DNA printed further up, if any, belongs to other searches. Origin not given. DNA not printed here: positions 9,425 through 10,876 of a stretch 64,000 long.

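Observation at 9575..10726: DegT-family enzyme with Lys-to-His substitution at the PLP position (predicted 3-dehydratase, not aminotransferase)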

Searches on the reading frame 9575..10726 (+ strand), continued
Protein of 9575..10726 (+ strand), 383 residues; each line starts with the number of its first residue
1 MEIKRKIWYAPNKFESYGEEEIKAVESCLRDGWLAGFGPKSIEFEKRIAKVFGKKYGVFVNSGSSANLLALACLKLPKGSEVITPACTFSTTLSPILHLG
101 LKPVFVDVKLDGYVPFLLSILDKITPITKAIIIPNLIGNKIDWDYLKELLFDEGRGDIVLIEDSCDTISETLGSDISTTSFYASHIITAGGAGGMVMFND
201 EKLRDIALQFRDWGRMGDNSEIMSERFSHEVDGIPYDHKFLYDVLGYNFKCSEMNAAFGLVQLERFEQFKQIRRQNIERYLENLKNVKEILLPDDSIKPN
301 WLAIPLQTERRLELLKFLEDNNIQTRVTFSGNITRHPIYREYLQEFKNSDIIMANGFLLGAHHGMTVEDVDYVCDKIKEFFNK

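Call 11: find_homologous_proteins(query=window:9575-10726:+)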
Query window:9575-10726:+ (383 aa): 8000 proteins with E <= 0.001 among 8000 candidates; the best 120 are listed.
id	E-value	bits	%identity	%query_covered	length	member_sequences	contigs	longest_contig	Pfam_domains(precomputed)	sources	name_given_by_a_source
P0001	3.0e-259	877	100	100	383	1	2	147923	PF01041.24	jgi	-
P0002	9.9e-220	747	86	99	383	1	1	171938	PF01041.24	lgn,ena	-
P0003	6.5e-212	722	83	98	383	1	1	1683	PF01041.24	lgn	-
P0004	2.6e-211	720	82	98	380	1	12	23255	PF01041.24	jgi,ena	-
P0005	5.5e-209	712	82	98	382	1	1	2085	PF01041.24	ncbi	-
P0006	1.6e-208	710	82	98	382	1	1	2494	PF01041.24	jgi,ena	jgi:CDP-6-deoxy-D-xylo-4-hexulose-3-dehydrase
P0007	6.0e-208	709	81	98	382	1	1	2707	PF01041.24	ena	-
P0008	2.9e-207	706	80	98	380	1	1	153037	PF01041.24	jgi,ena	jgi:CDP-6-deoxy-D-xylo-4-hexulose-3-dehydrase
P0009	4.1e-207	706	80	98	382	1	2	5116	PF01041.24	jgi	-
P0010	1.5e-206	704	80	98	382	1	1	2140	PF01041.24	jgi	-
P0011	4.1e-206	703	80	99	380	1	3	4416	PF00155.28,PF01041.24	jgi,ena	jgi:CDP-6-deoxy-D-xylo-4-hexulose-3-dehydrase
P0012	5.9e-206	702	81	98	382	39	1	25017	PF01041.24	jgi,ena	jgi:CDP-6-deoxy-D-xylo-4-hexulose-3-dehydrase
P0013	6.0e-206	702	82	99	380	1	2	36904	PF01041.24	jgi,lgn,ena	jgi:CDP-6-deoxy-D-xylo-4-hexulose-3-dehydrase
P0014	7.2e-206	702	79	99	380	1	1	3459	PF00155.28,PF01041.24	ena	-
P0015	8.5e-206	702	80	99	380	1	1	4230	PF00155.28,PF01041.24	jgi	jgi:CDP-6-deoxy-D-xylo-4-hexulose-3-dehydrase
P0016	1.1e-205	701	80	98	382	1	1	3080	PF01041.24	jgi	-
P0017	1.1e-205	701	80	99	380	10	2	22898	PF01041.24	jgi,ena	jgi:CDP-6-deoxy-D-xylo-4-hexulose-3-dehydrase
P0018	2.3e-205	700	79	99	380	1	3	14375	PF00155.28,PF01041.24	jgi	-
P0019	2.6e-205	700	79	99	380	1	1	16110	PF00155.28,PF01041.24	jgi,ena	jgi:CDP-6-deoxy-D-xylo-4-hexulose-3-dehydrase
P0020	2.8e-205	700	79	99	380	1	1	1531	PF00155.28,PF01041.24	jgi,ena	jgi:CDP-6-deoxy-D-xylo-4-hexulose-3-dehydrase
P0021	3.8e-205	699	79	99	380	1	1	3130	PF00155.28,PF01041.24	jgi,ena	-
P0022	4.9e-205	699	80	99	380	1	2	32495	PF01041.24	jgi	jgi:CDP-4-dehydro-6-deoxyglucose reductase, E1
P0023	5.2e-205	699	79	99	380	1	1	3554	PF00155.28,PF01041.24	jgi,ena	jgi:CDP-6-deoxy-D-xylo-4-hexulose-3-dehydrase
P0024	9.7e-205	698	80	99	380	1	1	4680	PF01041.24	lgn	-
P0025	1.0e-204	698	80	99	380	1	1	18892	PF01041.24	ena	-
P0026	1.1e-204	698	79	99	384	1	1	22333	PF01041.24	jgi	jgi:CDP-6-deoxy-D-xylo-4-hexulose-3-dehydrase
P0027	2.5e-204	697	79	99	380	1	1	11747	PF00155.28,PF01041.24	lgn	-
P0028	3.5e-204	696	80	99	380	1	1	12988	PF00155.28,PF01041.24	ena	-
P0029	4.1e-204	696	79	99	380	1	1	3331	PF00155.28,PF01041.24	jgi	jgi:CDP-6-deoxy-D-xylo-4-hexulose-3-dehydrase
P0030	5.6e-204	696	81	98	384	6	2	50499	PF01041.24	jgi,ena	jgi:CDP-6-deoxy-D-xylo-4-hexulose-3-dehydrase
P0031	6.2e-204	695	80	99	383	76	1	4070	PF01041.24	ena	-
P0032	6.8e-204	695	79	99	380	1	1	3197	PF00155.28,PF01041.24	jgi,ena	jgi:CDP-6-deoxy-D-xylo-4-hexulose-3-dehydrase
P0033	8.4e-204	695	78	99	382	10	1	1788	PF00155.28,PF01041.24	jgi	jgi:CDP-6-deoxy-D-xylo-4-hexulose-3-dehydrase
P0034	1.0e-203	695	79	99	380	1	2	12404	PF00155.28,PF01041.24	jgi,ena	-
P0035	1.1e-203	695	79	98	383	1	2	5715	PF00155.28,PF01041.24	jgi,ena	jgi:CDP-6-deoxy-D-xylo-4-hexulose-3-dehydrase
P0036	1.7e-203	694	79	99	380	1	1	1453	PF01041.24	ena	-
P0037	1.9e-203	694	79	98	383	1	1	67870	PF01041.24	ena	-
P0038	2.5e-203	693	80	99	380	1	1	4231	PF00155.28,PF01041.24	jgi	-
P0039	2.6e-203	693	78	99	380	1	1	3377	PF00155.28,PF01041.24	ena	-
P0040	3.4e-203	693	79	99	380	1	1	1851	PF00155.28,PF01041.24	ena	-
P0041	3.4e-203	693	80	99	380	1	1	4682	PF00155.28,PF01041.24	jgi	jgi:CDP-6-deoxy-D-xylo-4-hexulose-3-dehydrase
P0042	5.1e-203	692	79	98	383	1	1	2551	PF00155.28,PF01041.24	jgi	jgi:CDP-6-deoxy-D-xylo-4-hexulose-3-dehydrase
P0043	6.1e-203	692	78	99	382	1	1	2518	PF00155.28,PF01041.24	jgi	-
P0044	6.6e-203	692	79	99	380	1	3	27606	PF01041.24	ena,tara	tara:strand:- start:17007 stop:18149 length:1143 start_codon:yes stop_codon:yes gene_type:complete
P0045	7.0e-203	692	79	99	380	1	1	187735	PF00155.28,PF01041.24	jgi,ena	jgi:CDP-6-deoxy-D-xylo-4-hexulose-3-dehydrase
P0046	7.2e-203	692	79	99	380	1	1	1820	PF00155.28,PF01041.24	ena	-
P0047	8.1e-203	692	78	99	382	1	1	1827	PF00155.28,PF01041.24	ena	-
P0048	1.1e-202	691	78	99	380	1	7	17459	PF01041.24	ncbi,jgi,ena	jgi:CDP-6-deoxy-D-xylo-4-hexulose-3-dehydrase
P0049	1.2e-202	691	79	99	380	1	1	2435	PF00155.28,PF01041.24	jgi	jgi:CDP-6-deoxy-D-xylo-4-hexulose-3-dehydrase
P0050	1.2e-202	691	78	99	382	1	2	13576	PF00155.28,PF01041.24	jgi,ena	jgi:CDP-6-deoxy-D-xylo-4-hexulose-3-dehydrase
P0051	1.3e-202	691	79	99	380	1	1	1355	PF01041.24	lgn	-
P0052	1.6e-202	691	79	99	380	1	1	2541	PF00155.28,PF01041.24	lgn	-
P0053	1.6e-202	691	79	99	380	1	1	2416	PF00155.28,PF01041.24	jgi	-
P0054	1.6e-202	691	79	99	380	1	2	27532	PF00155.28,PF01041.24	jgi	jgi:CDP-6-deoxy-D-xylo-4-hexulose-3-dehydrase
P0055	1.7e-202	691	80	99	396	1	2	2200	PF01041.24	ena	-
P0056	1.8e-202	691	79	99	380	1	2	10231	PF01041.24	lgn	-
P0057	2.3e-202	690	79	99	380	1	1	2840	PF00155.28,PF01041.24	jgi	-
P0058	2.5e-202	690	79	98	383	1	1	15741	PF00155.28,PF01041.24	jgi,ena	-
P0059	2.5e-202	690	79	99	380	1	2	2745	PF01041.24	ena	-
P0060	2.9e-202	690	79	99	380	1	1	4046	PF00155.28,PF01041.24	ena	-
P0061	3.1e-202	690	78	99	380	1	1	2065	PF00155.28,PF01041.24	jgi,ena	jgi:CDP-6-deoxy-D-xylo-4-hexulose-3-dehydrase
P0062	3.2e-202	690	78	99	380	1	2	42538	PF01041.24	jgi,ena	jgi:CDP-6-deoxy-D-xylo-4-hexulose-3-dehydrase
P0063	4.2e-202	689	78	99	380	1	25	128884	PF00155.28,PF01041.24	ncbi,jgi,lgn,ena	jgi:CDP-6-deoxy-D-xylo-4-hexulose-3-dehydrase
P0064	4.2e-202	689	78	99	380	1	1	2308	PF01041.24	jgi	jgi:CDP-6-deoxy-D-xylo-4-hexulose-3-dehydrase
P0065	4.3e-202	689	78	99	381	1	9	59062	PF01041.24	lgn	-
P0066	4.3e-202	689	79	99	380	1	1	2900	PF00155.28,PF01041.24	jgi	-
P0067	4.3e-202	689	78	99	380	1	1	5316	PF00155.28,PF01041.24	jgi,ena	-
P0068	4.3e-202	689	79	99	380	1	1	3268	PF00155.28,PF01041.24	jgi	jgi:CDP-6-deoxy-D-xylo-4-hexulose-3-dehydrase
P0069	5.4e-202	689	79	99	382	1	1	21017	PF00155.28,PF01041.24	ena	-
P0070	5.6e-202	689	77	99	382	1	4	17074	PF00155.28,PF01041.24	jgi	jgi:CDP-6-deoxy-D-xylo-4-hexulose-3-dehydrase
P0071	5.7e-202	689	78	99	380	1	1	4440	PF00155.28,PF01041.24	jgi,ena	jgi:CDP-6-deoxy-D-xylo-4-hexulose-3-dehydrase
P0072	5.8e-202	689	78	99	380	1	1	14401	PF00155.28,PF01041.24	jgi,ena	jgi:CDP-6-deoxy-D-xylo-4-hexulose-3-dehydrase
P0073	5.8e-202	689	78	99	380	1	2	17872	PF00155.28,PF01041.24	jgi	jgi:CDP-6-deoxy-D-xylo-4-hexulose-3-dehydrase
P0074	6.0e-202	689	77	99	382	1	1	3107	PF01041.24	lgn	-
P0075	8.0e-202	688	78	99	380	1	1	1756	PF00155.28,PF01041.24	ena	-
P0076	8.0e-202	688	79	99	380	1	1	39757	PF00155.28,PF01041.24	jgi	-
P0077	8.1e-202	688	78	100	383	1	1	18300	PF01041.24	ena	-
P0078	8.5e-202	688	78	99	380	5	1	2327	PF00155.28,PF01041.24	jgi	-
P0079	9.1e-202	688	78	98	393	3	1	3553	PF00155.28,PF01041.24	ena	-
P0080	9.1e-202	688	79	99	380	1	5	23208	PF01041.24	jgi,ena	jgi:CDP-6-deoxy-D-xylo-4-hexulose-3-dehydrase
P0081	9.4e-202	688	79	99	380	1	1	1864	PF00155.28,PF01041.24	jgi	jgi:CDP-6-deoxy-D-xylo-4-hexulose-3-dehydrase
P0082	9.4e-202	688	79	99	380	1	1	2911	PF00155.28,PF01041.24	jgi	-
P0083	9.5e-202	688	78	98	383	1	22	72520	PF00155.28,PF01041.24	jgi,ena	jgi:CDP-4-dehydro-6-deoxyglucose reductase, E1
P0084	9.9e-202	688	80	99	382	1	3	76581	PF01041.24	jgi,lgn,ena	-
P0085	1.1e-201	688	78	99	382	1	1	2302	PF00155.28,PF01041.24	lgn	-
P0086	1.1e-201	688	79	99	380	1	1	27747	PF00155.28,PF01041.24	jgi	jgi:CDP-6-deoxy-D-xylo-4-hexulose-3-dehydrase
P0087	1.5e-201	688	78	99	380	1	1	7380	PF01041.24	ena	-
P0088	1.5e-201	688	78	99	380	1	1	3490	PF00155.28,PF01041.24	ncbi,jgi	jgi:CDP-6-deoxy-D-xylo-4-hexulose-3-dehydrase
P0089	1.5e-201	687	79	98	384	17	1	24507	PF01041.24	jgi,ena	jgi:CDP-6-deoxy-D-xylo-4-hexulose-3-dehydrase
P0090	1.5e-201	687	79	99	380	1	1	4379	PF00155.28,PF01041.24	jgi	jgi:CDP-6-deoxy-D-xylo-4-hexulose-3-dehydrase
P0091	1.6e-201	687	79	98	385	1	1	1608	PF01041.24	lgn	-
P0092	1.7e-201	687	78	99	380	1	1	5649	PF01041.24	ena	-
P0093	1.8e-201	687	78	99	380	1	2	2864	PF00155.28,PF01041.24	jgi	jgi:CDP-6-deoxy-D-xylo-4-hexulose-3-dehydrase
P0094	1.8e-201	687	78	99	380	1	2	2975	PF00155.28,PF01041.24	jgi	jgi:CDP-6-deoxy-D-xylo-4-hexulose-3-dehydrase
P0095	1.8e-201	687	78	100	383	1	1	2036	PF00155.28,PF01041.24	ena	-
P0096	2.0e-201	687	78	99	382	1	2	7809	PF00155.28,PF01041.24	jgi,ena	jgi:CDP-6-deoxy-D-xylo-4-hexulose-3-dehydrase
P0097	2.0e-201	687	79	99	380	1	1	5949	PF00155.28,PF01041.24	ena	-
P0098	2.1e-201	687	78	99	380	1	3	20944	PF00155.28,PF01041.24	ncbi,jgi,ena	jgi:CDP-6-deoxy-D-xylo-4-hexulose-3-dehydrase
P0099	2.1e-201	687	78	99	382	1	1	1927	PF00155.28,PF01041.24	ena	-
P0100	2.2e-201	687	78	99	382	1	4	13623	PF00155.28,PF01041.24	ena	-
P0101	2.2e-201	687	79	99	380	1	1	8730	PF00155.28,PF01041.24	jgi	jgi:CDP-6-deoxy-D-xylo-4-hexulose-3-dehydrase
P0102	2.4e-201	687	78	99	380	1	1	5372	PF00155.28,PF01041.24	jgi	jgi:CDP-6-deoxy-D-xylo-4-hexulose-3-dehydrase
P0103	2.5e-201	687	79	99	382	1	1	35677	PF01041.24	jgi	jgi:CDP-4-dehydro-6-deoxyglucose reductase, E1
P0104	2.8e-201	687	78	100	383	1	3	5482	PF01041.24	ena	-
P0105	2.8e-201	687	80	99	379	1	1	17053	PF01041.24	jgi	jgi:CDP-6-deoxy-D-xylo-4-hexulose-3-dehydrase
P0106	2.8e-201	687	79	99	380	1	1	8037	PF01041.24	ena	-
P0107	2.8e-201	687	78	99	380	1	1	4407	PF01041.24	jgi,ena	jgi:CDP-6-deoxy-D-xylo-4-hexulose-3-dehydrase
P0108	2.9e-201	687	77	100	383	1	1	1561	PF01041.24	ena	-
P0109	2.9e-201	687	78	100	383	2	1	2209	PF01041.24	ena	-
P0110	2.9e-201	687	78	99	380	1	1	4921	PF00155.28,PF01041.24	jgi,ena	jgi:CDP-6-deoxy-D-xylo-4-hexulose-3-dehydrase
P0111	2.9e-201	687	78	99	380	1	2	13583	PF00155.28,PF01041.24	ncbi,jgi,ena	jgi:CDP-6-deoxy-D-xylo-4-hexulose-3-dehydrase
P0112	2.9e-201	687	77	100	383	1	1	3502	PF01041.24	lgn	-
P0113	2.9e-201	687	79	99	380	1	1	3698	PF00155.28,PF01041.24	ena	-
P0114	3.0e-201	687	78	99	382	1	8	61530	PF01041.24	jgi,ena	jgi:CDP-4-dehydro-6-deoxyglucose reductase, E1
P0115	3.0e-201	687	78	99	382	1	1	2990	PF01041.24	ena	-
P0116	3.0e-201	687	77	99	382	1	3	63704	PF00155.28,PF01041.24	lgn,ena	-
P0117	3.2e-201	686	79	98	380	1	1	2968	PF00155.28,PF01041.24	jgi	jgi:CDP-6-deoxy-D-xylo-4-hexulose-3-dehydrase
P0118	3.4e-201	686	78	98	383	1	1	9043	PF00155.28,PF01041.24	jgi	jgi:CDP-4-dehydro-6-deoxyglucose reductase, E1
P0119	3.5e-201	686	78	99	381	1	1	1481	PF00155.28,PF01041.24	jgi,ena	jgi:CDP-6-deoxy-D-xylo-4-hexulose-3-dehydrase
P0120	3.9e-201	686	78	98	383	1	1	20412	PF00155.28,PF01041.24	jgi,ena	jgi:CDP-6-deoxy-D-xylo-4-hexulose-3-dehydrase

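Call 13: search_solved_structures(query=window:9575-10726:+, show_alignments=5, max_evalue=1e-40)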
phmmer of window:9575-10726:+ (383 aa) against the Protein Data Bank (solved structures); distinct sequences matched with E-value up to 1e-40: 6.
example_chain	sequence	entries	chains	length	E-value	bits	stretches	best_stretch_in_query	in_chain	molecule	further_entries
3bcx_A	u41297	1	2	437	2e-61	211.4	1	16-382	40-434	CDP-6-deoxy-L-threo-D-glycero-4-hexulose-3-dehydrase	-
3bb8_A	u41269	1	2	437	2.9e-60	207.6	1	16-382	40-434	CDP-4-keto-6-deoxy-D-glucose-3-dehydrase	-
3b8x_A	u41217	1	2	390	1.5e-41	146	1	16-377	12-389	Pyridoxamine 5-phosphate-dependent dehydrase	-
2r0t_A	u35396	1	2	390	2.1e-41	145.5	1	16-377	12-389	Pyridoxamine 5-phosphate-dependent dehydrase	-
2gms_A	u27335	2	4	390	2.6e-41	145.2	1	16-377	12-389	Putative pyridoxamine 5-phosphate-dependent dehydrase, Wbdk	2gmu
3gr9_A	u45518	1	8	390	5.4e-41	144.1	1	16-377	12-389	ColD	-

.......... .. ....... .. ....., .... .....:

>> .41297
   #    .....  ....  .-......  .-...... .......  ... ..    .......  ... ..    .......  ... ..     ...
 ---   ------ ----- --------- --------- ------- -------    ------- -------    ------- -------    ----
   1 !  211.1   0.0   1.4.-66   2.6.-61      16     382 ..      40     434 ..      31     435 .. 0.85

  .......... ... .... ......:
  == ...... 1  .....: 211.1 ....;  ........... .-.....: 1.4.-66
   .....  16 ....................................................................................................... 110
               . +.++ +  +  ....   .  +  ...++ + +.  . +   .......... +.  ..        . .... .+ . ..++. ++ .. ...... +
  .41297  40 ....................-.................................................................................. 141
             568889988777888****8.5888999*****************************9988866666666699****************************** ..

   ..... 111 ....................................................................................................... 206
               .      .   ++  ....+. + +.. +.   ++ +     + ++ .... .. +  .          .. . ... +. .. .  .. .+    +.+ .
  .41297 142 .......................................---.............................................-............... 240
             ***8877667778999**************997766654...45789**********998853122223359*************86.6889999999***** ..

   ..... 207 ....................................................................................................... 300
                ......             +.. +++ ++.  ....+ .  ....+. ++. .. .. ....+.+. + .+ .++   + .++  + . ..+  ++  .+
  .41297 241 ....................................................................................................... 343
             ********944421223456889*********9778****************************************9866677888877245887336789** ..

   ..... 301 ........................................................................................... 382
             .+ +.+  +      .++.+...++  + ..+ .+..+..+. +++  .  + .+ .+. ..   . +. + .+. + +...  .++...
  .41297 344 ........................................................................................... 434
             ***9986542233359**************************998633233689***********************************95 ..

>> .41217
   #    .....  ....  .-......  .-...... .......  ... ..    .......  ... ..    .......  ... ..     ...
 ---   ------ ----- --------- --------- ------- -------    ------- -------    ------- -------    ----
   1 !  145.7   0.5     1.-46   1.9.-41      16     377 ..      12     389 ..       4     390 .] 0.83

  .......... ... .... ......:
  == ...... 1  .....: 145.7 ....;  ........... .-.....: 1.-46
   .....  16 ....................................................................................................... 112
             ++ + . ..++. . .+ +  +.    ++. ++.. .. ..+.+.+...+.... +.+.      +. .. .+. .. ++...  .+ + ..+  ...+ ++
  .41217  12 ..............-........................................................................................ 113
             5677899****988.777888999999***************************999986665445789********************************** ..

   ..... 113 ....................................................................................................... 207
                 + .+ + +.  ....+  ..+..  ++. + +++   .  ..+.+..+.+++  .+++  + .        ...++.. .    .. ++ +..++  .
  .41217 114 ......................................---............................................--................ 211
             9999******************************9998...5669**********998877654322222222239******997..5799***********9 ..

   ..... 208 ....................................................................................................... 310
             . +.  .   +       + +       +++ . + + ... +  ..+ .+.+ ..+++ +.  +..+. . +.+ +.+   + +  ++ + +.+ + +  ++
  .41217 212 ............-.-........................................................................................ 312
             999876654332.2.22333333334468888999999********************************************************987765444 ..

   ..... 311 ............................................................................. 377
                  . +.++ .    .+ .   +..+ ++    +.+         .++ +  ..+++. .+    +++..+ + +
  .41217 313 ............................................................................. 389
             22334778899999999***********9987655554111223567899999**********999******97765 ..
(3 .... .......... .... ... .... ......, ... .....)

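Call 14: find_encoding_contigs(protein=P0001, flank=10000, max_places=3)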
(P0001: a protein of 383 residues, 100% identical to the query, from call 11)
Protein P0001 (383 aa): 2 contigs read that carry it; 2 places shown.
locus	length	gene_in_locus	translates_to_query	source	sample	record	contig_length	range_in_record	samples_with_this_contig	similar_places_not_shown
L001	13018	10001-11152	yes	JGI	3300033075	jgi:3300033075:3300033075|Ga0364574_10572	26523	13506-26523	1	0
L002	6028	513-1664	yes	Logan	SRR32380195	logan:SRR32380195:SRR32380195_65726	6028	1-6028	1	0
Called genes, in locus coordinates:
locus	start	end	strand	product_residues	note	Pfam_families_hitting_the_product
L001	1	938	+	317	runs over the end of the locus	PF12705:PDDEXK_1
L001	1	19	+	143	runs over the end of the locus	-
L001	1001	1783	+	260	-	-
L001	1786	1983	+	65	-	-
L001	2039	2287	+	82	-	-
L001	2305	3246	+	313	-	PF05265:DUF723, PF14311:DUF4379 (faint), PF05265:DUF723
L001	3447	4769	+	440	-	PF00534:Glycos_transf_1 (faint)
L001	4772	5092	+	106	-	-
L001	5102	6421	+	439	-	PF00534:Glycos_transf_1 (weak)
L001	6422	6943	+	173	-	-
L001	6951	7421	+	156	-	-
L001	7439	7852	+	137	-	PF09643:YopX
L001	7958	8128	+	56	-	-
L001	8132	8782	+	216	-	PF00535:Glycos_transf_2 (weak)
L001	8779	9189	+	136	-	-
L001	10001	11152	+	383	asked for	PF01041:DegT_DnrJ_EryC1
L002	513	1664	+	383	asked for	PF01041:DegT_DnrJ_EryC1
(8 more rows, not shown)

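Call 15: find_encoding_contigs(protein=P0063, flank=10000, max_places=3)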
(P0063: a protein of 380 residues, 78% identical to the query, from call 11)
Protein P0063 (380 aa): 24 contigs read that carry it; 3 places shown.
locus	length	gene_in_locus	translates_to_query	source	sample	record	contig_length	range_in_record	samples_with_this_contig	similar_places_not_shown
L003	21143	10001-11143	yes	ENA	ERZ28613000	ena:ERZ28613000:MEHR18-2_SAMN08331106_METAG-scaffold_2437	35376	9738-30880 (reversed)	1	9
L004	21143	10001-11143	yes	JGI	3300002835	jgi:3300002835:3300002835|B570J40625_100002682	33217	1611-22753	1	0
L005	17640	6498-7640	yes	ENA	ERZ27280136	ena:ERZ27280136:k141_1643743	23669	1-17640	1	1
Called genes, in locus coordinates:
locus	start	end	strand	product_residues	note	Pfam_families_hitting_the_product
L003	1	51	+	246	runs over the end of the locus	-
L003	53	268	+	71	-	-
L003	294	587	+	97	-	-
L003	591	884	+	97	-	PF00166:Cpn10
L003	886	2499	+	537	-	PF00118:Cpn60_TCP1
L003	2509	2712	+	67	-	-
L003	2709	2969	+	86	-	-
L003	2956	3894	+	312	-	PF05496:RuvB_N (weak), PF01637:ATPase_2 (faint), PF13401:AAA_22 (faint), PF00004:AAA, PF13173:AAA_14 (weak), PF13177:DNA_pol3_delta2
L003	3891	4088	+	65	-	-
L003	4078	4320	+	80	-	-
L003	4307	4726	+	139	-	-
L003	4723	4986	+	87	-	-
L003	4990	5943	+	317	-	PF12705:PDDEXK_1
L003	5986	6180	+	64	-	-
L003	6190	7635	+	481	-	PF13692:Glyco_trans_1_4 (weak), PF00534:Glycos_transf_1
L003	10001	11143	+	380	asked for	PF00155:Aminotran_1_2 (faint), PF01041:DegT_DnrJ_EryC1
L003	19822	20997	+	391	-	PF00155:Aminotran_1_2 (weak), PF01041:DegT_DnrJ_EryC1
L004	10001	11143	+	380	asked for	PF00155:Aminotran_1_2 (faint), PF01041:DegT_DnrJ_EryC1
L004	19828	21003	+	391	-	PF00155:Aminotran_1_2 (weak), PF01041:DegT_DnrJ_EryC1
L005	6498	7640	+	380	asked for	PF00155:Aminotran_1_2 (faint), PF01041:DegT_DnrJ_EryC1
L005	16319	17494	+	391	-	PF00155:Aminotran_1_2 (weak), PF01041:DegT_DnrJ_EryC1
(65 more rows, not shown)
